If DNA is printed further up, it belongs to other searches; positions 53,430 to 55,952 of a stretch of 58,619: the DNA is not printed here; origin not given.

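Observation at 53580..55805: wHTH + ATP-cone + catalytically dead NrdD: candidate RNR-derived nucleotide-sensing regulator upstream of nrdH-nrdD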

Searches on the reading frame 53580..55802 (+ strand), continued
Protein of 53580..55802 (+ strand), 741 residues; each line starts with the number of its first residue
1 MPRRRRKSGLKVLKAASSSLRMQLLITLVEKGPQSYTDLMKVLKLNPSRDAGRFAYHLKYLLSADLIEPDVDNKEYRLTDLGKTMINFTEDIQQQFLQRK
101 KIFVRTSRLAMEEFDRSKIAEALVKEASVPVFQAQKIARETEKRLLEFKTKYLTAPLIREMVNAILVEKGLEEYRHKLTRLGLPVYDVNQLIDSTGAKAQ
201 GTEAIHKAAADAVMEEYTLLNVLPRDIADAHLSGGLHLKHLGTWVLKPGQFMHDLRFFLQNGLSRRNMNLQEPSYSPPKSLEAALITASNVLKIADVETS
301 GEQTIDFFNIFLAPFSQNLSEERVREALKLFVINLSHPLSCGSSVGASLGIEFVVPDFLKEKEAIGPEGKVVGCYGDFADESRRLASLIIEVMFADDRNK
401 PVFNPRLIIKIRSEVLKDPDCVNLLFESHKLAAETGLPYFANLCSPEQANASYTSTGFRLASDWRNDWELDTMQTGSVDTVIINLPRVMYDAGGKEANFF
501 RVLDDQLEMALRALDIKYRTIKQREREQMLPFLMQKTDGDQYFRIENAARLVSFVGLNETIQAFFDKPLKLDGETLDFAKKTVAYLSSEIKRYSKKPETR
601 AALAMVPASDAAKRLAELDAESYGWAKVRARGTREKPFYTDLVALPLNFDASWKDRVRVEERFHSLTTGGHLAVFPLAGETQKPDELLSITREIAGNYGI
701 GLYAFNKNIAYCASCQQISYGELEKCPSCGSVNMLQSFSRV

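Call 68: find_related_loci(query=A4, collection=genome_contigs, flank=6000)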
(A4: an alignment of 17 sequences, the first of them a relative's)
Query A4 (765 aa) in genome_contigs; peptide patterns used: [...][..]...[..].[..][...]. (x = any residue, [..] = any of these).
599 stretches matched a pattern (row limit reached: there are more); 568 encode a relative of the query (tblastn E <= 1e-3); the best 80 are kept; 80 distinct loci.
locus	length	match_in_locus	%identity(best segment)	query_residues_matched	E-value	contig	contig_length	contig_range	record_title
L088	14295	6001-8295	100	1-765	0e+0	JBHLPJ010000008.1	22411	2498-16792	MAG: Promethearchaeota archaeon isolate H2M.176 H2M.176@1616, whole genome shotgun sequence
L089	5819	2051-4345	87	1-765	0e+0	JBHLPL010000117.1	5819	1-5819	MAG: Promethearchaeota archaeon isolate H2M.186 H2M.186@23327, whole genome shotgun sequence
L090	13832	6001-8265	47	14-763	0e+0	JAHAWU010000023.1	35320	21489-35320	MAG: Candidatus Jordarchaeia archaeon isolate QZM_A3 QZM_A3_scaffold_399_curated, whole genome shotgun sequence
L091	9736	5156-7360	48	14-743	0e+0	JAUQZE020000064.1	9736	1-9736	MAG: Candidatus Freyarchaeota archaeon isolate SQRJ_82 k255_1132782, whole genome shotgun sequence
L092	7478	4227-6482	46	1-743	0e+0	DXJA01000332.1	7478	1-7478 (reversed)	MAG TPA_asm: Candidatus Jordarchaeum madagascariense isolate EB_bin_7 k141_205228, whole genome shotgun sequence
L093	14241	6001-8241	44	17-754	0e+0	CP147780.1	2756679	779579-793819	MAG: Candidatus Atabeyarchaeum deiterrae isolate SRVP18_Atabeyarchaeia-2 chromosome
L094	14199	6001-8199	44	25-751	0e+0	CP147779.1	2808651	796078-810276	MAG: Promethearchaeati archaeon SRVP18_Atabeyarchaeia-1 chromosome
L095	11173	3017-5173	42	17-726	2e-180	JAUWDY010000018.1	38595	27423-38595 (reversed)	MAG: Candidatus Bathyarchaeota archaeon isolate CSMAG_2176 CSMAG_2176_k141_1278611_length_38595_cov_13.0000, whole genom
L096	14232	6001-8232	43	1-743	1e-179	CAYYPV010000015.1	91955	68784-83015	MAG TPA_asm: uncultured Candidatus Bathyarchaeia archaeon isolate SRP140028_co1_630 genome assembly, contig: k141_311807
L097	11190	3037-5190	41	17-726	2e-174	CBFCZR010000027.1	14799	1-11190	MAG TPA_asm: Candidatus Bathyarchaeota archaeon isolate SRR6194934_binner123_Refined_40 genome assembly, contig: ERZ7813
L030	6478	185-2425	40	8-752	1e-174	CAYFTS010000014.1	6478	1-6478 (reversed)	MAG TPA_asm: uncultured Candidatus Bathyarchaeia archaeon isolate ERP108616_co1_179 genome assembly, contig: k119_338847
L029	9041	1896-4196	39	7-765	2e-172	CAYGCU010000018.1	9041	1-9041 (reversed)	MAG TPA_asm: uncultured Candidatus Bathyarchaeia archaeon isolate ERP108616_co2_191 genome assembly, contig: NODE_14800_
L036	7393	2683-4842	40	15-726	3e-172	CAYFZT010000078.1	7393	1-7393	MAG TPA_asm: uncultured Candidatus Bathyarchaeia archaeon isolate ERP108616_co2_78 genome assembly, contig: NODE_20281_l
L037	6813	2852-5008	41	17-726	7e-173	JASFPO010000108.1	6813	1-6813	MAG: Candidatus Bathyarchaeota archaeon isolate D0819M58metaG_Bin_753 D0819M58metaG_FD_scaffold_1350_c1, whole genome sh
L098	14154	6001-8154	40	17-726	8e-171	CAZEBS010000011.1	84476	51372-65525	MAG TPA_asm: uncultured Candidatus Bathyarchaeia archaeon isolate SRP323688_co1_125 genome assembly, contig: NODE_573_le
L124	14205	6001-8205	45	9-744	0e+0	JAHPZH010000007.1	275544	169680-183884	MAG: Candidatus Helarchaeota archaeon isolate LW55_61 NODE_46_length_275544_cov_15.604013, whole genome shotgun sequence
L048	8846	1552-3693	38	17-726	1e-150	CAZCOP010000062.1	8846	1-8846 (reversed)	MAG TPA_asm: uncultured Candidatus Bathyarchaeia archaeon isolate binchicken_co80_110 genome assembly, contig: NODE_2951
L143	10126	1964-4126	38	14-733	7e-151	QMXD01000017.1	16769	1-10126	MAG: Candidatus Hecatellales archaeon isolate B76_G16 B76_Guay16_scaffold_01813, whole genome shotgun sequence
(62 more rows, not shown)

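Call 72: search_protein_families(library=ncbifam, proteins=[window:53580-55802:+, P0132, P0211, P0189], max_evalue=0.001)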
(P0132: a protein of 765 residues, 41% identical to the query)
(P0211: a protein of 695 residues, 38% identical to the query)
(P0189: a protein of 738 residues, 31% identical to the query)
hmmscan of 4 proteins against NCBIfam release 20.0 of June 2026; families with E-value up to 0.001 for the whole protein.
window:53580-55802:+ (741 aa): 8 families
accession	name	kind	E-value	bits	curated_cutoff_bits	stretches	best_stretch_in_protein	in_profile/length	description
TIGR02487.1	NrdD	equivalog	1.6e-88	297.7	326.35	1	200-741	9-557/581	anaerobic ribonucleoside-triphosphate reductase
NF006126.0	PRK08270.1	equivalog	2.8e-59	201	548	1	203-732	127-651/684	ribonucleoside triphosphate reductase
NF006358.0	PRK08579.1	equivalog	3.7e-37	127.8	585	2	475-740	332-597/624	anaerobic ribonucleoside triphosphate reductase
NF005497.0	PRK07111.1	equivalog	2e-35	122.4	764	2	472-740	446-717/746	anaerobic ribonucleoside triphosphate reductase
NF006732.0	PRK09263.1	equivalog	4.7e-28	98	657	2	480-732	409-668/712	anaerobic ribonucleoside-triphosphate reductase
NF006127.0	PRK08271.1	equivalog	8.7e-21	74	545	1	473-733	350-595/631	anaerobic ribonucleoside-triphosphate reductase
NF011292.0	PRK14704.1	equivalog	4.9e-19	68.3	736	1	471-733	317-582/618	anaerobic ribonucleoside triphosphate reductase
TIGR02827.1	RNR_anaer_Bdell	equivalog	2e-14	53.1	568.3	1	473-734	321-567/596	anaerobic ribonucleoside-triphosphate reductase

P0132 (765 aa): 10 families
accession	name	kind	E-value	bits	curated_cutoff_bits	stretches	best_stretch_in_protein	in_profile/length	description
TIGR02487.1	NrdD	equivalog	4e-88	296.4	326.35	1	206-749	9-567/581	anaerobic ribonucleoside-triphosphate reductase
NF006358.0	PRK08579.1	equivalog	5.9e-51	173.4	585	2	472-763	331-622/624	anaerobic ribonucleoside triphosphate reductase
NF006126.0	PRK08270.1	equivalog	9.2e-49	166.3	548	1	210-753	129-671/684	ribonucleoside triphosphate reductase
NF005497.0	PRK07111.1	equivalog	6.7e-35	120.6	764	2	420-741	389-720/746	anaerobic ribonucleoside triphosphate reductase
NF006732.0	PRK09263.1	equivalog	8.1e-29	100.5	657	1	214-737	132-676/712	anaerobic ribonucleoside-triphosphate reductase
NF011292.0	PRK14704.1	equivalog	4.7e-22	78.3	736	1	444-728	294-580/618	anaerobic ribonucleoside triphosphate reductase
NF006127.0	PRK08271.1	equivalog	1.3e-16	60.2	545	1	473-741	352-604/631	anaerobic ribonucleoside-triphosphate reductase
TIGR02827.1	RNR_anaer_Bdell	equivalog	5.8e-11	41.6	568.3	1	472-741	322-575/596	anaerobic ribonucleoside-triphosphate reductase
NF033788.1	HTH_metalloreg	subfamily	3.5e-05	23.5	55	1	15-72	2-56/77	metalloregulator ArsR/SmtB family transcription factor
TIGR04040.1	glycyl_YjjI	hypoth_equivalog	0.0006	18.4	498.3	0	403-594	174-355/497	YjjI family glycine radical enzyme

P0211 (695 aa): 7 families
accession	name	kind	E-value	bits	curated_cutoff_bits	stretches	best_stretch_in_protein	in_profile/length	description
TIGR02487.1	NrdD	equivalog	3.9e-28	98.3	326.35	2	447-687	294-550/581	anaerobic ribonucleoside-triphosphate reductase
NF006126.0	PRK08270.1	equivalog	6.1e-22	77.6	548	2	449-687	406-651/684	ribonucleoside triphosphate reductase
NF006358.0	PRK08579.1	equivalog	3e-11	42.2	585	1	447-692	335-596/624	anaerobic ribonucleoside triphosphate reductase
NF006732.0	PRK09263.1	equivalog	1.4e-10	40.3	657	1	425-672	386-650/712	anaerobic ribonucleoside-triphosphate reductase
NF006127.0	PRK08271.1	equivalog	2.6e-10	39.4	545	1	444-688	352-596/631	anaerobic ribonucleoside-triphosphate reductase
NF005497.0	PRK07111.1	equivalog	1.3e-08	33.7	764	0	449-687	454-711/746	anaerobic ribonucleoside triphosphate reductase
TIGR02827.1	RNR_anaer_Bdell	equivalog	1.5e-07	30.3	568.3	1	444-688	323-567/596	anaerobic ribonucleoside-triphosphate reductase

P0189 (738 aa): 9 families
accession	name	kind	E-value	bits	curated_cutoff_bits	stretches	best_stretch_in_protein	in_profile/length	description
TIGR02487.1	NrdD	equivalog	1.8e-50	172.1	326.35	2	367-716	191-553/581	anaerobic ribonucleoside-triphosphate reductase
NF006358.0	PRK08579.1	equivalog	2.8e-29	101.8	585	2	458-718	332-596/624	anaerobic ribonucleoside triphosphate reductase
NF006126.0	PRK08270.1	equivalog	8e-23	80.5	548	1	280-726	197-663/684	ribonucleoside triphosphate reductase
NF005497.0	PRK07111.1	equivalog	6.1e-22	77.8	764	2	456-712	447-710/746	anaerobic ribonucleoside triphosphate reductase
NF006127.0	PRK08271.1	equivalog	1.2e-18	66.9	545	1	449-710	343-594/631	anaerobic ribonucleoside-triphosphate reductase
TIGR02827.1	RNR_anaer_Bdell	equivalog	4.1e-12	45.4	568.3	1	457-710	322-565/596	anaerobic ribonucleoside-triphosphate reductase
NF006732.0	PRK09263.1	equivalog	6.2e-12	44.7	657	1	462-576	408-531/712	anaerobic ribonucleoside-triphosphate reductase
NF033788.1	HTH_metalloreg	subfamily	8.1e-09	35.2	55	1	10-74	2-62/77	metalloregulator ArsR/SmtB family transcription factor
NF033789.1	repress_SdpR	subfamily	0.00031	20.6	100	0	12-74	1-58/79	autorepressor SdpR family transcription factor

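Call 77: search_protein_families(library=pfam, proteins=[L088:4249-5460:+, L088:5471-5914:+, L088:8732-9691:+, L088:9794-11041:+, L090:8624-9406:-, L090:9682-10602:+, L143:5205-7457:+, L048:3851-4771:+, L066:2840-3889:+, L124:8812-10020:+], max_evalue=0.0001)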
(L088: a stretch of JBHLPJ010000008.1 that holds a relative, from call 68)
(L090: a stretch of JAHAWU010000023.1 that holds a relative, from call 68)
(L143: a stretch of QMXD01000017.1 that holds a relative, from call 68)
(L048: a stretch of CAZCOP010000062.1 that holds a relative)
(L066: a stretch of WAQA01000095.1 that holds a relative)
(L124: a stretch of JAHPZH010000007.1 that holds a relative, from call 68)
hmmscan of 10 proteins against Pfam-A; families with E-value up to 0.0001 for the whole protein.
L088:4249-5460:+ (404 aa): 3 families
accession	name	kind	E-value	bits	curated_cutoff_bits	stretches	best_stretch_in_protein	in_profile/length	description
PF22691.2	Thiolase_C_1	-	3.3e-43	147.3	28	1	258-403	1-144/144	Thiolase C-terminal domain-like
PF00108.29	Thiolase_N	-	6.2e-19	68.8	26.4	1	24-239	1-257/260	Thiolase, N-terminal domain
PF02803.24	Thiolase_C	-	8.7e-09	35.5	27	1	279-385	25-113/123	Thiolase, C-terminal domain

L088:5471-5914:+ (148 aa): 2 families
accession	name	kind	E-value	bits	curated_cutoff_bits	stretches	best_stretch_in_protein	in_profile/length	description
PF01796.24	OB_ChsH2_C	-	1.2e-21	76.8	27.1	1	52-109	4-61/65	ChsH2, C-terminal OB-fold domain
PF12172.15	zf-ChsH2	-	8.4e-14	51.5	23.2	1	12-48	1-37/37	ChsH2, rubredoxin-like zinc ribbon domain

L088:8732-9691:+ (320 aa): 1 family
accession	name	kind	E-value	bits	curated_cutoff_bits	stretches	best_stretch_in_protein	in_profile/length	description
PF01916.23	DS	-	1.2e-105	353.4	27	1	26-313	1-287/288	Deoxyhypusine synthase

L088:9794-11041:+ (416 aa): 0 families

L090:8624-9406:- (261 aa): 2 families
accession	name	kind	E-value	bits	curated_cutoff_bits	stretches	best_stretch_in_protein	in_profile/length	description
PF00535.33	Glycos_transf_2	-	3e-32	112.3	23.3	1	30-185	3-166/168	Glycosyl transferase family 2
PF13641.12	Glyco_tranf_2_3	-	2.5e-08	34.7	27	1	29-187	5-175/230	Glycosyltransferase like family 2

L090:9682-10602:+ (307 aa): 1 family
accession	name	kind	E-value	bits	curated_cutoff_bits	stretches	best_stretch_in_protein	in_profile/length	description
PF01940.21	DUF92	-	1.6e-69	234.5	27.5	1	27-296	2-251/251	Integral membrane protein DUF92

L143:5205-7457:+ (751 aa): 3 families
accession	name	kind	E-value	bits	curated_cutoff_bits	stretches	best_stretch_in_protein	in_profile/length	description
PF02867.20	Ribonuc_red_lgC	-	1.2e-144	483.3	23.9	2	102-415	1-345/523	Ribonucleotide reductase, barrel domain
PF00317.26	Ribonuc_red_lgN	-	3.3e-29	101.2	28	1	17-98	2-76/77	Ribonucleotide reductase, all-alpha domain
PF12637.14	TSCPD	-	4.4e-22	78.6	22.8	1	603-697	3-88/88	TSCPD domain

L048:3851-4771:+ (307 aa): 1 family
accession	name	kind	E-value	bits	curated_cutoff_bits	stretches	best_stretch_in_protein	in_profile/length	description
PF00557.29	Peptidase_M24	-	1.2e-32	113.9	23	1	17-206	2-195/208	Metallopeptidase family M24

L066:2840-3889:+ (350 aa): 3 families
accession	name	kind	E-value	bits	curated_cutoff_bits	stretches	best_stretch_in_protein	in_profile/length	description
PF22725.1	GFO_IDH_MocA_C3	-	7e-31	107.2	27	1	136-259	1-123/124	GFO/IDH/MocA C-terminal domain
PF01408.29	GFO_IDH_MocA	-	4.1e-28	98.9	24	1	7-127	2-119/120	Oxidoreductase family, NAD-binding Rossmann fold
PF02894.22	GFO_IDH_MocA_C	-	6.3e-26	92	22.9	1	140-345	1-217/218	Oxidoreductase family, C-terminal alpha/beta domain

L124:8812-10020:+ (403 aa): 2 families
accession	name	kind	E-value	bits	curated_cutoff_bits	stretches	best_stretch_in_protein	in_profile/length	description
PF19436.4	ACS_CODH_B_C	-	2.2e-64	217.8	25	1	159-390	1-240/245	ACS/CODH beta subunit C-terminal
PF03598.20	CdhC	-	6.5e-39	133.7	24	1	6-148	15-155/155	CO dehydrogenase/acetyl-CoA synthase complex beta subunit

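Call 80: search_protein_families(library=pfam, proteins=[L143:4207-5046:-, L143:316-1278:+], max_evalue=0.0001)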
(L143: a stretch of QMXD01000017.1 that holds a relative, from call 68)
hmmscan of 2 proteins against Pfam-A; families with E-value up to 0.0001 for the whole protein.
L143:4207-5046:- (280 aa): 1 family
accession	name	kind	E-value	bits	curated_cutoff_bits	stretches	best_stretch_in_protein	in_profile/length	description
PF02596.20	DUF169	-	3.2e-59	200.7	27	1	20-228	2-208/209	Uncharacterised ArCR, COG2043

L143:316-1278:+ (321 aa): 2 families
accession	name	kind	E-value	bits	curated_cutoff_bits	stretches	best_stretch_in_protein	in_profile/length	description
PF00586.29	AIRS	-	9.7e-19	68.3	24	1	29-139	2-111/112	AIR synthase related protein, N-terminal domain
PF02769.27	AIRS_C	-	2e-06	28.5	23.1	1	154-302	3-152/156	AIR synthase related protein, C-terminal domain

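Call 88: search_protein_families(library=pfam, alignment_id=A1, max_evalue=0.001)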
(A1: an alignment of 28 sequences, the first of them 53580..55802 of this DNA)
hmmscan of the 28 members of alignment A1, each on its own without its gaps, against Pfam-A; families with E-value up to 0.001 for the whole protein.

A. member 1, window:53580-55802:+ (741 aa): 3 families
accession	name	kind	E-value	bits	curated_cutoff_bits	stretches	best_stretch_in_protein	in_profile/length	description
PF13597.11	NRDD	-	7.6e-81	272.9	26.2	1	202-741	9-539/562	Anaerobic ribonucleoside-triphosphate reductase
PF03477.21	ATP-cone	-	7.6e-06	26.8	25.8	1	104-174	3-75/88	ATP cone domain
PF24038.1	DUF7347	-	2.2e-05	25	27.6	1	13-87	5-75/77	Domain of unknown function (DUF7347)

B. families by the number of members that match (of 28 scanned): 11 families
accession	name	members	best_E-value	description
PF13597.11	NRDD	28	2.6e-91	Anaerobic ribonucleoside-triphosphate reductase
PF24038.1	DUF7347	28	1.2e-13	Domain of unknown function (DUF7347)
PF03477.21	ATP-cone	28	7.7e-10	ATP cone domain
PF12840.13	HTH_20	19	3.2e-08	Helix-turn-helix domain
PF01022.26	HTH_5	18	2.4e-08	Bacterial regulatory protein, arsR family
PF14947.12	HTH_45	9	4.4e-06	Winged helix-turn-helix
PF11230.13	YjjI-like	1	1.7e-06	Glycyl radical enzyme YjjI-like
PF13412.12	HTH_24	1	2.7e-06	Winged helix-turn-helix DNA-binding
PF25213.1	HVO_A0261_N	1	0.00025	HVO_A0261 N-terminal domain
PF08100.18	Dimerisation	1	0.00042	O-methyltransferase dimerisation domain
PF13601.12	HTH_34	1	0.00083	Winged helix DNA-binding domain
